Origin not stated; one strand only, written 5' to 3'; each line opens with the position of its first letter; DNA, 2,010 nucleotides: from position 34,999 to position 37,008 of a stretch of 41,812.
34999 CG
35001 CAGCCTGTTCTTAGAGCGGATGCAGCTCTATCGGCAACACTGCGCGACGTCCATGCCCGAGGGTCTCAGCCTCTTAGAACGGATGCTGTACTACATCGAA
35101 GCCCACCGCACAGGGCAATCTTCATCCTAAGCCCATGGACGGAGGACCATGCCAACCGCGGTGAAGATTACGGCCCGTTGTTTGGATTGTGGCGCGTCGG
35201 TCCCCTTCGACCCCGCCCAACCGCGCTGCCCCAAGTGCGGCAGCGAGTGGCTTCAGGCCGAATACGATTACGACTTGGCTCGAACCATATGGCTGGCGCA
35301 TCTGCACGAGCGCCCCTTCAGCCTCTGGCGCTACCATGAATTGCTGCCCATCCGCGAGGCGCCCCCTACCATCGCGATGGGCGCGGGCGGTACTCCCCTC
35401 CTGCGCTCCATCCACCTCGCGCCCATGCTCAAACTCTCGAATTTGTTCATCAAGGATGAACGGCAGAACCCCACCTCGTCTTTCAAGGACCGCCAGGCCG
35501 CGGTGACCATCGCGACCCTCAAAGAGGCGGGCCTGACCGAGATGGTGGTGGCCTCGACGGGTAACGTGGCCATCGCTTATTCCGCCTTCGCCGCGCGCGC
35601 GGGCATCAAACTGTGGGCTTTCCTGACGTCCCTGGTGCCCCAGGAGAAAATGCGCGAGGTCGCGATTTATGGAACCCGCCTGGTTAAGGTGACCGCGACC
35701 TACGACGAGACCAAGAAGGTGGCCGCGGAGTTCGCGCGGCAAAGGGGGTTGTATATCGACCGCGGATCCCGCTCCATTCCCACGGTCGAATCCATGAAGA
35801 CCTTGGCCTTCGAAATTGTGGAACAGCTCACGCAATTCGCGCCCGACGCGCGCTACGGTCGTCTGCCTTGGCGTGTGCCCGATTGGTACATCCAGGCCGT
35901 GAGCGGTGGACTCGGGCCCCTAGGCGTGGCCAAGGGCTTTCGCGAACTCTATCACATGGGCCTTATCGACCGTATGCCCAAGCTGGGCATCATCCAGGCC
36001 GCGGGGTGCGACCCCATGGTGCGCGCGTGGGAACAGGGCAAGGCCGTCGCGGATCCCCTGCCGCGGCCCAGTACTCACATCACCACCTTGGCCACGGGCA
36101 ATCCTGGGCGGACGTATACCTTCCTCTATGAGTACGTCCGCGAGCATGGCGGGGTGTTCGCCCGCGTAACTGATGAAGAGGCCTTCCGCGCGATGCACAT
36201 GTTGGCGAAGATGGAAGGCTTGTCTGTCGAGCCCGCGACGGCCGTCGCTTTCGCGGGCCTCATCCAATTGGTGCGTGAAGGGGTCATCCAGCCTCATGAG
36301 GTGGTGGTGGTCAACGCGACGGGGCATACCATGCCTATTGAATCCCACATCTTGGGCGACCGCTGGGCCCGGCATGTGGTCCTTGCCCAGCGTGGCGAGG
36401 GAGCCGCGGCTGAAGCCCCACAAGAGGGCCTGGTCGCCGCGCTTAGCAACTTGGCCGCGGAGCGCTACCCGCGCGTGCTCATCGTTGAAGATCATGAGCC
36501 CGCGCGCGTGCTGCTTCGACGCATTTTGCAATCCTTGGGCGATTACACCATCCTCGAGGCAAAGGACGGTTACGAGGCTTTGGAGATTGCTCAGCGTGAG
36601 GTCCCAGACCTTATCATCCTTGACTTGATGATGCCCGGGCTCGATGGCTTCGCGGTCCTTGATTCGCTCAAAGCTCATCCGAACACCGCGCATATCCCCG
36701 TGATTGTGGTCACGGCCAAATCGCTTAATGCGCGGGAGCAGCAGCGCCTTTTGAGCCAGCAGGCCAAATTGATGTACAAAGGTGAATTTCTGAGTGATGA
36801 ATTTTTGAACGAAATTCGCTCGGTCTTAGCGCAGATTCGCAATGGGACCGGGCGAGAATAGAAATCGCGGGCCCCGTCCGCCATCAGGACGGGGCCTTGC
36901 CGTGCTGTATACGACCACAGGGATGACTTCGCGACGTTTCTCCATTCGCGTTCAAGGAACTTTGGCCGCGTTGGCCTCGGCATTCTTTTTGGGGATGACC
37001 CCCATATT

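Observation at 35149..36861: Threonine-synthase-like PLP enzyme fused to a canonical phospho-receiver domain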

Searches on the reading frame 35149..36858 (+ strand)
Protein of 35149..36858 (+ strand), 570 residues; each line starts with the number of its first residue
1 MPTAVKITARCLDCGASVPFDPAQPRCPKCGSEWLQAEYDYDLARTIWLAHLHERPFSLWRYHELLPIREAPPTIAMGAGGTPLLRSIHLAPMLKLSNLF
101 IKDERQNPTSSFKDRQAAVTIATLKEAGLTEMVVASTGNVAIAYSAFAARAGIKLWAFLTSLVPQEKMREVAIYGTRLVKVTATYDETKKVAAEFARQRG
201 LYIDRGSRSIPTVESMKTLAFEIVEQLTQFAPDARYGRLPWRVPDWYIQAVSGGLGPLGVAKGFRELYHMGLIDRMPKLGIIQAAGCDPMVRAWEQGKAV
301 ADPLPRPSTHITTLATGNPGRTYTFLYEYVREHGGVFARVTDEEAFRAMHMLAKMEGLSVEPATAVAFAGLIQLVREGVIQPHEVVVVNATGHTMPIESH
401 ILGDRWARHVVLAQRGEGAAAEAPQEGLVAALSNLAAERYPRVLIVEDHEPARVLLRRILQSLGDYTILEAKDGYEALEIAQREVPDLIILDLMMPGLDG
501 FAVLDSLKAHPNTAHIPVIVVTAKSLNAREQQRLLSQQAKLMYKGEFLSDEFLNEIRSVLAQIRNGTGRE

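Call 3: search_protein_families(library=pfam, proteins=[window:35149-36858:+], max_evalue=0.01)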
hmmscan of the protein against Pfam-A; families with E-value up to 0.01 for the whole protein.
window:35149-36858:+ (570 aa): 3 families
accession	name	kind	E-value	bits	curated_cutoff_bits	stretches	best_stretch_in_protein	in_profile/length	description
PF00291.31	PALP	-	6.6e-63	213.2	35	1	76-392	2-295/295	Pyridoxal-phosphate dependent enzyme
PF00072.30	Response_reg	-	1.5e-20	73.8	30.2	1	443-528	1-83/111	Response regulator receiver domain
PF01155.25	HypA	-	0.0029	18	28.9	1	5-36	67-98/112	Hydrogenase/urease nickel incorporation, metallochaperone, hypA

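Call 4: search_protein_families(library=ncbifam, proteins=[window:35149-36858:+], max_evalue=0.01)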
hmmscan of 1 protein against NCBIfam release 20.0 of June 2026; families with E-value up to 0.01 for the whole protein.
window:35149-36858:+ (570 aa): 135 families (the best 25 are shown)
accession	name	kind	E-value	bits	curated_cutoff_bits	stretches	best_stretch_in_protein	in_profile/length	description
NF006050.0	PRK08197.1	equivalog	1.6e-75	254.4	303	1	9-395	9-382/406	threonine synthase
NF004170.0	PRK05638.1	equivalog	4.6e-54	183.7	421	1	10-395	3-356/442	threonine synthase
TIGR00260.1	thrC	equivalog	1.8e-42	145.7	167.1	1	60-394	2-335/340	threonine synthase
NF006205.0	PRK08329.1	equivalog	6.5e-38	130.6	358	1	89-395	63-344/347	threonine synthase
NF004996.0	PRK06381.1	equivalog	7.9e-38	130.2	266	1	79-392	13-316/319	threonine synthase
TIGR03844.1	cysteate_syn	equivalog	9.3e-35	120.2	324.9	1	10-393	4-378/398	cysteate synthase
NF005035.0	PRK06450.1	equivalog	1.1e-31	109.9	301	1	8-373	3-320/338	threonine synthase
NF007135.0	PRK09581.1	equivalog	3e-21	75.8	474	1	442-525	4-86/457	PleD family two-component system response regulator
NF005680.0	PRK07476.1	equivalog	2.9e-19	69.2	413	1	68-229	10-171/326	hydroxyectoine utilization dehydratase EutB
NF006390.0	PRK08639.1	equivalog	1.2e-18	67.3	421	1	71-390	15-311/418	threonine ammonia-lyase IlvA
TIGR02154.1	PhoB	equivalog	1.4e-17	63.8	296.2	1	441-564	3-124/226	phosphate regulon transcriptional regulator PhoB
NF006094.0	PRK08246.1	subfamily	3.8e-17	62.7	331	1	80-372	22-283/310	serine/threonine dehydratase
TIGR01127.1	ilvA_1Cterm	equivalog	1.2e-15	57.5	378.75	1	82-388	1-280/380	threonine ammonia-lyase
NF040741.1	ornith_OrtB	equivalog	2.5e-15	55.9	550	2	91-228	76-219/464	2-amino-4-oxopentanoate thiolase subunit OrtB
NF045944.1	ResRegRpaBCyano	equivalog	6.1e-15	55.2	330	1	444-525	1-78/229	response regulator transcription factor RpaB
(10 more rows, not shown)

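Call 6: find_homologous_proteins(query=window:35149-36858:+, max_evalue=1e-10)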
Query window:35149-36858:+ (570 aa): 7831 proteins with E <= 1e-10 among 8000 candidates; the best 120 are listed.
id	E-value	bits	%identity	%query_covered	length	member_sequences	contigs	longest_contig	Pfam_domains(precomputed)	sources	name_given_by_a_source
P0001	0.0e+0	1285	100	100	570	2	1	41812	PF00291.32,PF00072.31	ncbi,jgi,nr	ncbi:MAG: pyridoxal-phosphate dependent enzyme [Chloroflexi bacterium]|nr:pyridoxal-phosphate depend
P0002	0.0e+0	1152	89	99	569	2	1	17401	PF00291.32,PF00072.31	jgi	-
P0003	0.0e+0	1012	79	98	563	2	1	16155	PF00291.32,PF00072.31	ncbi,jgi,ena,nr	ncbi:MAG: pyridoxal-phosphate dependent enzyme [Chloroflexi bacterium]|nr:pyridoxal-phosphate depend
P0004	1.6e-297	1006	78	98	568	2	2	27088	PF00291.32,PF00072.31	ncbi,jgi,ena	-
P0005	8.5e-297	1003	77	98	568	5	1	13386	PF00291.32,PF00072.31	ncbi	-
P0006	2.8e-292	988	77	98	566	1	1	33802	PF00291.32,PF00072.31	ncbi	-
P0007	1.3e-290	983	76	98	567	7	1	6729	PF00291.32,PF00072.31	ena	-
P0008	1.7e-289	979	75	98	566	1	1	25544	PF00291.32,PF00072.31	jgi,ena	-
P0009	6.5e-261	885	71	97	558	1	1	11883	PF00291.32,PF00072.31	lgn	-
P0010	5.6e-260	882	69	99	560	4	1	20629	PF00291.32,PF00072.31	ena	-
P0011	2.3e-257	873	69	99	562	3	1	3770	PF00291.32,PF00072.31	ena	-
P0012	4.6e-257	872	69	97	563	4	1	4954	PF00291.32,PF00072.31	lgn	-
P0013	5.3e-257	872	68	97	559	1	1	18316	PF00291.32,PF00072.31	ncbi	-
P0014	3.8e-256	869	68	98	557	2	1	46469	PF00291.32,PF00072.31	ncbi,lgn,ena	-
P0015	9.1e-255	864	68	98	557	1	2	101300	PF00291.32,PF00072.31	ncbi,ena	-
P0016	4.3e-253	859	68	98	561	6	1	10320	PF00291.32,PF00072.31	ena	-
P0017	3.2e-251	853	68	98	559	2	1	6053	PF00291.32,PF00072.31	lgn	-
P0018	2.5e-249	846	68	98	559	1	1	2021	PF00291.32,PF00072.31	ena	-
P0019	1.0e-248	844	67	98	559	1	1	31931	PF00291.32,PF00072.31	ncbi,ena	-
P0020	4.4e-247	839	68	98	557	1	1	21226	PF00291.32,PF00072.31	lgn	-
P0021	1.0e-246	838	67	98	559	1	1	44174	PF00291.32,PF00072.31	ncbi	-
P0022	2.3e-246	837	67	98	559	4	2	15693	PF00291.32,PF00072.31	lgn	-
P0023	1.9e-243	827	67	98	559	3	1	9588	PF00291.32,PF00072.31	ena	-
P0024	8.5e-242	822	66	98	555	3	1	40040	PF00291.32,PF00072.31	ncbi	-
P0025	1.2e-240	818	67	98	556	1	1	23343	PF00291.32,PF00072.31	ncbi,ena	-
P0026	2.0e-239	814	65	98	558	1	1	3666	PF00291.32,PF00072.31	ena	-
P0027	7.1e-239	812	65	97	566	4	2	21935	PF00291.32,PF00072.31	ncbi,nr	ncbi:MAG: pyridoxal-phosphate dependent enzyme [Chloroflexi bacterium]|nr:pyridoxal-phosphate depend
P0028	1.7e-236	804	64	97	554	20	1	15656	PF00291.32,PF00072.31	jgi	jgi:threonine synthase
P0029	1.3e-235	801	63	98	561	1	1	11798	PF00291.32,PF00072.31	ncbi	-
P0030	5.5e-235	799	63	97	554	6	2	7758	PF00291.32,PF00072.31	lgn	-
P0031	5.0e-234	796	64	97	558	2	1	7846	PF00291.32,PF00072.31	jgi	-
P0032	4.3e-233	793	63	97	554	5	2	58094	PF00291.32,PF00072.31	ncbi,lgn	-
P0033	5.0e-233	793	62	98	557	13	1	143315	PF00291.32,PF00072.31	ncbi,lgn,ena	-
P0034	1.5e-232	791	65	96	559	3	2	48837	PF00291.32,PF00072.31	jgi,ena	-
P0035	1.7e-232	791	63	97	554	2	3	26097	PF00291.32,PF00072.31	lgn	-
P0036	1.8e-232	791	63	97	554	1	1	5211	PF00291.32,PF00072.31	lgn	-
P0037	1.9e-232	791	63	98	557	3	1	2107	PF00291.32,PF00072.31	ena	-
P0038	2.4e-232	790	63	98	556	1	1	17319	PF00291.32,PF00072.31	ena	-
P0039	2.5e-232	790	64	97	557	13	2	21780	PF00291.32,PF00072.31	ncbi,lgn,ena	-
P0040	3.1e-231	787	64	96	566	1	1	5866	PF00291.32,PF00072.31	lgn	-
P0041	2.2e-230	784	62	98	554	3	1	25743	PF00291.32,PF00072.31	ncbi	-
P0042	2.6e-230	784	63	97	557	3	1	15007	PF00291.32,PF00072.31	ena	-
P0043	3.5e-230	783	63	98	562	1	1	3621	PF00291.32,PF00072.31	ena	-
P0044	4.5e-230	783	63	97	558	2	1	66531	PF00291.32,PF00072.31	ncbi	-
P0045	7.2e-230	782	62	98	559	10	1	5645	PF00291.32,PF00072.31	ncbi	-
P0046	1.7e-229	781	63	98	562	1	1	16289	PF00291.32,PF00072.31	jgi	jgi:threonine synthase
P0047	1.9e-229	781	63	97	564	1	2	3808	PF00291.32,PF00072.31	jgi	jgi:threonine synthase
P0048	2.1e-229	781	63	98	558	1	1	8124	PF00291.32,PF00072.31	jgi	jgi:threonine synthase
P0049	5.2e-229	779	62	96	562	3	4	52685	PF00291.32,PF00072.31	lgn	-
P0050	5.7e-229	779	64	97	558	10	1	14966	PF00291.32,PF00072.31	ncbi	-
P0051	1.3e-228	778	63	97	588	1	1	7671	PF00291.32,PF00072.31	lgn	-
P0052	1.6e-228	778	63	97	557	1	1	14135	PF00291.32,PF00072.31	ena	-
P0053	1.7e-228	778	63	97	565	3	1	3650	PF00291.32,PF00072.31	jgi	jgi:threonine synthase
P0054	2.7e-228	777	63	97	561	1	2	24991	PF00291.32,PF00072.31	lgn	-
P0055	5.4e-228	776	62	98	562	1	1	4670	PF00291.32,PF00072.31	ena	-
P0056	6.4e-228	776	63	97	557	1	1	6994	PF00291.32,PF00072.31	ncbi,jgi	-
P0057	8.3e-228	775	63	97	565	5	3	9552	PF00291.32,PF00072.31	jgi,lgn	jgi:threonine synthase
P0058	1.9e-227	774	63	97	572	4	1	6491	PF00291.32,PF00072.31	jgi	jgi:threonine synthase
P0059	2.1e-227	774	63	97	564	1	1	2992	PF00291.32,PF00072.31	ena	-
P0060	2.8e-227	774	63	97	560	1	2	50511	PF00291.32,PF00072.31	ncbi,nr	ncbi:MAG: pyridoxal-phosphate dependent enzyme [Chloroflexi bacterium]|nr:pyridoxal-phosphate depend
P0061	3.8e-227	773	62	97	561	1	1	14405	PF00291.32,PF00072.31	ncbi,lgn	-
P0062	5.0e-227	773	63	97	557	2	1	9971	PF00291.32,PF00072.31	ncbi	-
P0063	5.4e-227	773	63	97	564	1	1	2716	PF00291.32,PF00072.31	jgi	jgi:threonine synthase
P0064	5.8e-227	773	62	97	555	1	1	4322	PF00291.32,PF00072.31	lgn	-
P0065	6.4e-227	773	63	97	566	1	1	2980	PF00291.32,PF00072.31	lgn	-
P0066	6.6e-227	772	62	97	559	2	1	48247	PF00291.32,PF00072.31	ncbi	-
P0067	7.8e-227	772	63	98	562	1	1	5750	PF00291.32,PF00072.31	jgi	-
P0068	8.0e-227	772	63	97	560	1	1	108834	PF00291.32,PF00072.31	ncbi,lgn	ncbi:MAG: threonine synthase [Anaerolineales bacterium]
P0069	1.4e-226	771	63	97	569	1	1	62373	PF00291.32,PF00072.31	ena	-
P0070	1.7e-226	771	62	97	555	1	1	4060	PF00291.32,PF00072.31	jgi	jgi:threonine synthase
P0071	2.3e-226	771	63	97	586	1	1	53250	PF00291.32,PF00072.31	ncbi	ncbi:MAG: pyridoxal-phosphate dependent enzyme [Chloroflexota bacterium]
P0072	2.7e-226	770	61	96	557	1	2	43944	PF00291.32,PF00072.31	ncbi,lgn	ncbi:MAG: hypothetical protein Fur0018_12670 [Anaerolineales bacterium]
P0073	2.9e-226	770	62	97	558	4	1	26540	PF00291.32,PF00072.31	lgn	-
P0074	5.3e-226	769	63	97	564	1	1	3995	PF00291.32,PF00072.31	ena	-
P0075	7.4e-226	769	62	98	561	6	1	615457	PF00291.32,PF00072.31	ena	-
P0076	1.1e-225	768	63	97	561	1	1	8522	PF00291.32,PF00072.31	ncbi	-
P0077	1.1e-225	768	63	96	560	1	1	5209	PF00291.32,PF00072.31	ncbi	-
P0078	1.2e-225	768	62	97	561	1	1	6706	PF00291.32,PF00072.31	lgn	-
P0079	1.8e-225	768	64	96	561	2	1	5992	PF00291.32,PF00072.31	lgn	-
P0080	2.0e-225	768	62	97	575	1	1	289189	PF00291.32,PF00072.31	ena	-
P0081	2.5e-225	767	63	97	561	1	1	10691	PF00291.32,PF00072.31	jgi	jgi:threonine synthase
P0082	2.6e-225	767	62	97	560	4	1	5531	PF00291.32,PF00072.31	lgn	-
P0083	2.7e-225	767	63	97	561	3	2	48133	PF00291.32,PF00072.31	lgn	-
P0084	3.2e-225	767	63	97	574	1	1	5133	PF00291.32,PF00072.31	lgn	-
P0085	3.5e-225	767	62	97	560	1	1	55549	PF00291.32,PF00072.31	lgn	-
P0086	3.7e-225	767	64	97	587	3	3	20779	PF00291.32,PF00072.31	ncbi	-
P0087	4.0e-225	767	63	96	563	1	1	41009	PF00291.32,PF00072.31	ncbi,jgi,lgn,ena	-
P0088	4.4e-225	766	62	97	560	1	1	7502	PF00291.32,PF00072.31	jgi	-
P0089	4.9e-225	766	64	97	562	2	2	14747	PF00291.32,PF00072.31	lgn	-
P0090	6.0e-225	766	62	98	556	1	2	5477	PF00291.32,PF00072.31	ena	-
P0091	6.2e-225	766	62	97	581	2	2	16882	PF00291.32,PF00072.31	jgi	jgi:threonine synthase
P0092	7.7e-225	766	64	97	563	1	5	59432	PF00291.32,PF00072.31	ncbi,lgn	-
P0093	8.0e-225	766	62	98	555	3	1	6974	PF00291.32,PF00072.31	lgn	-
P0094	8.2e-225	766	62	97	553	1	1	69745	PF00291.32,PF00072.31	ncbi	-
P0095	1.1e-224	765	62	98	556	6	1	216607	PF00291.32,PF00072.31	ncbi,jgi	jgi:threonine synthase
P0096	1.1e-224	765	62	97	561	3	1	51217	PF00291.32,PF00072.31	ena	-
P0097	1.3e-224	765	62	97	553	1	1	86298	PF00291.32,PF00072.31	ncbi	-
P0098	1.4e-224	765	62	97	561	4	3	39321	PF00291.32,PF00072.31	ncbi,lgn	-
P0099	1.4e-224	765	60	98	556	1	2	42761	PF00291.32,PF00072.31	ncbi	-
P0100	1.5e-224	765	61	97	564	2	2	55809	PF00291.32,PF00072.31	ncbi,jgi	jgi:threonine synthase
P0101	2.3e-224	764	62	98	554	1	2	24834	PF00291.32,PF00072.31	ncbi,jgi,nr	ncbi:MAG: pyridoxal-phosphate dependent enzyme [Anaerolineaceae bacterium]|nr:MAG: pyridoxal-phospha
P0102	2.4e-224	764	62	97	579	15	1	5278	PF00291.32,PF00072.31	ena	-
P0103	2.5e-224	764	62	98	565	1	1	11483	PF00291.32,PF00072.31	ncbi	-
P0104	2.6e-224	764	62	97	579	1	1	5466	PF00291.32,PF00072.31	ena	-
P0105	2.7e-224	764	61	98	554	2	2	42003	PF00291.32,PF00072.31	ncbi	-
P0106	3.6e-224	763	61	98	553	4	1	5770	PF00291.32,PF00072.31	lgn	-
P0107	4.1e-224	763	62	98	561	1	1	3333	PF00291.32,PF00072.31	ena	-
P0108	5.8e-224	763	60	98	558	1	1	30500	PF00291.32,PF00072.31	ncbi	-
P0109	6.1e-224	763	62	97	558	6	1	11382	PF00291.32,PF00072.31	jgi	jgi:threonine synthase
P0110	6.6e-224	763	63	96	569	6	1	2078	PF00291.32,PF00072.31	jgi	jgi:threonine synthase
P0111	6.9e-224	763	63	96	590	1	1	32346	PF00291.32,PF00072.31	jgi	jgi:threonine synthase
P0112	8.7e-224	762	62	97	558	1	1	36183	PF00291.32,PF00072.31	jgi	jgi:threonine synthase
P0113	9.9e-224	762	62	97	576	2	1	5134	PF00291.32,PF00072.31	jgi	jgi:threonine synthase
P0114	1.1e-223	762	60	97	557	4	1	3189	PF00291.32,PF00072.31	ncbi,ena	-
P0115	1.1e-223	762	62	98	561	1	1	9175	PF00291.32,PF00072.31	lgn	-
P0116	1.6e-223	761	62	97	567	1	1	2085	PF00291.32,PF00072.31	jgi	-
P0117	1.6e-223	761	62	97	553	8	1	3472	PF00291.32,PF00072.31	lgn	-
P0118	1.7e-223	761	62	97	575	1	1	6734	PF00291.32,PF00072.31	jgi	jgi:threonine synthase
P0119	1.9e-223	761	62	98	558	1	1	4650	PF00291.32,PF00072.31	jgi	jgi:threonine synthase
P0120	2.1e-223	761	63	96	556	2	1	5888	PF00291.32,PF00072.31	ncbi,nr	ncbi:MAG TPA: pyridoxal-phosphate dependent enzyme, partial [Anaerolineales bacterium]|nr:pyridoxal-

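Call 7: search_solved_structures(query=window:35149-36858:+, max_evalue=0.00001, show_alignments=2)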
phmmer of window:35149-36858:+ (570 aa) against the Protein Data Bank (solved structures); distinct sequences matched with E-value up to 0.00001: 179 (the best 60 are shown).
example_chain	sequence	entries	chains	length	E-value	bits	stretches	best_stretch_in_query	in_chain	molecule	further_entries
1uim_A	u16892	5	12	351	1e-40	143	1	55-395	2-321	Threonine Synthase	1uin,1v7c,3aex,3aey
2zsj_A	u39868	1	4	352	3.1e-40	141.4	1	61-394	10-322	Threonine synthase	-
2d1f_A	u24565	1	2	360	3.4e-37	131.4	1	57-395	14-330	Threonine synthase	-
6cgq_A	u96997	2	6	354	5.9e-33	117.4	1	60-394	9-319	Threonine synthase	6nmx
1e5x_A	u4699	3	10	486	6.4e-25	90.8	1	93-396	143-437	THREONINE SYNTHASE | THREONINE SYNTHASE 1, CHLOROPLASTIC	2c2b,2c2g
4ja2_A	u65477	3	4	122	1.5e-17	66.5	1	442-560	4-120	Response regulator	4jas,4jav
9g85_A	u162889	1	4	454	2.5e-17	65.8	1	442-527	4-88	Response regulator PleD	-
2wb4_A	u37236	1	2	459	2.6e-17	65.7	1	442-527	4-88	DIGUANYLATE CYCLASE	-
9g86_A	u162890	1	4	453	3e-17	65.5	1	442-527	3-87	Response regulator PleD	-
1w25_A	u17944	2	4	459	3.1e-17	65.5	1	442-527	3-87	STALKED-CELL DIFFERENTIATION CONTROLLING PROTEIN | RESPONSE REGULATOR PLED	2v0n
6azr_B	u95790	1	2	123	1.5e-15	59.9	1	442-560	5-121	Chemotaxis regulator-transmits chemoreceptor signals to flagelllar motor components CheY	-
3dge_C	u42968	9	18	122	1.5e-15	59.9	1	442-560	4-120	Response regulator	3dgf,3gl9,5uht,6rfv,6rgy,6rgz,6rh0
9lbr_A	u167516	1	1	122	1e-14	57.1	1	442-560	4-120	Response regulator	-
12aw_A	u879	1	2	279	1.3e-14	56.9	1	442-525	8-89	HYBRID TWO-COMPONENT SYSTEM PROTEIN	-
6rh1_C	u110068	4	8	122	2e-14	56.2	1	442-560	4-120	Response regulator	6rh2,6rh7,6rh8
9k3c_A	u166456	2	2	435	1.6e-13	53.2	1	58-393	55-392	Cysteate synthase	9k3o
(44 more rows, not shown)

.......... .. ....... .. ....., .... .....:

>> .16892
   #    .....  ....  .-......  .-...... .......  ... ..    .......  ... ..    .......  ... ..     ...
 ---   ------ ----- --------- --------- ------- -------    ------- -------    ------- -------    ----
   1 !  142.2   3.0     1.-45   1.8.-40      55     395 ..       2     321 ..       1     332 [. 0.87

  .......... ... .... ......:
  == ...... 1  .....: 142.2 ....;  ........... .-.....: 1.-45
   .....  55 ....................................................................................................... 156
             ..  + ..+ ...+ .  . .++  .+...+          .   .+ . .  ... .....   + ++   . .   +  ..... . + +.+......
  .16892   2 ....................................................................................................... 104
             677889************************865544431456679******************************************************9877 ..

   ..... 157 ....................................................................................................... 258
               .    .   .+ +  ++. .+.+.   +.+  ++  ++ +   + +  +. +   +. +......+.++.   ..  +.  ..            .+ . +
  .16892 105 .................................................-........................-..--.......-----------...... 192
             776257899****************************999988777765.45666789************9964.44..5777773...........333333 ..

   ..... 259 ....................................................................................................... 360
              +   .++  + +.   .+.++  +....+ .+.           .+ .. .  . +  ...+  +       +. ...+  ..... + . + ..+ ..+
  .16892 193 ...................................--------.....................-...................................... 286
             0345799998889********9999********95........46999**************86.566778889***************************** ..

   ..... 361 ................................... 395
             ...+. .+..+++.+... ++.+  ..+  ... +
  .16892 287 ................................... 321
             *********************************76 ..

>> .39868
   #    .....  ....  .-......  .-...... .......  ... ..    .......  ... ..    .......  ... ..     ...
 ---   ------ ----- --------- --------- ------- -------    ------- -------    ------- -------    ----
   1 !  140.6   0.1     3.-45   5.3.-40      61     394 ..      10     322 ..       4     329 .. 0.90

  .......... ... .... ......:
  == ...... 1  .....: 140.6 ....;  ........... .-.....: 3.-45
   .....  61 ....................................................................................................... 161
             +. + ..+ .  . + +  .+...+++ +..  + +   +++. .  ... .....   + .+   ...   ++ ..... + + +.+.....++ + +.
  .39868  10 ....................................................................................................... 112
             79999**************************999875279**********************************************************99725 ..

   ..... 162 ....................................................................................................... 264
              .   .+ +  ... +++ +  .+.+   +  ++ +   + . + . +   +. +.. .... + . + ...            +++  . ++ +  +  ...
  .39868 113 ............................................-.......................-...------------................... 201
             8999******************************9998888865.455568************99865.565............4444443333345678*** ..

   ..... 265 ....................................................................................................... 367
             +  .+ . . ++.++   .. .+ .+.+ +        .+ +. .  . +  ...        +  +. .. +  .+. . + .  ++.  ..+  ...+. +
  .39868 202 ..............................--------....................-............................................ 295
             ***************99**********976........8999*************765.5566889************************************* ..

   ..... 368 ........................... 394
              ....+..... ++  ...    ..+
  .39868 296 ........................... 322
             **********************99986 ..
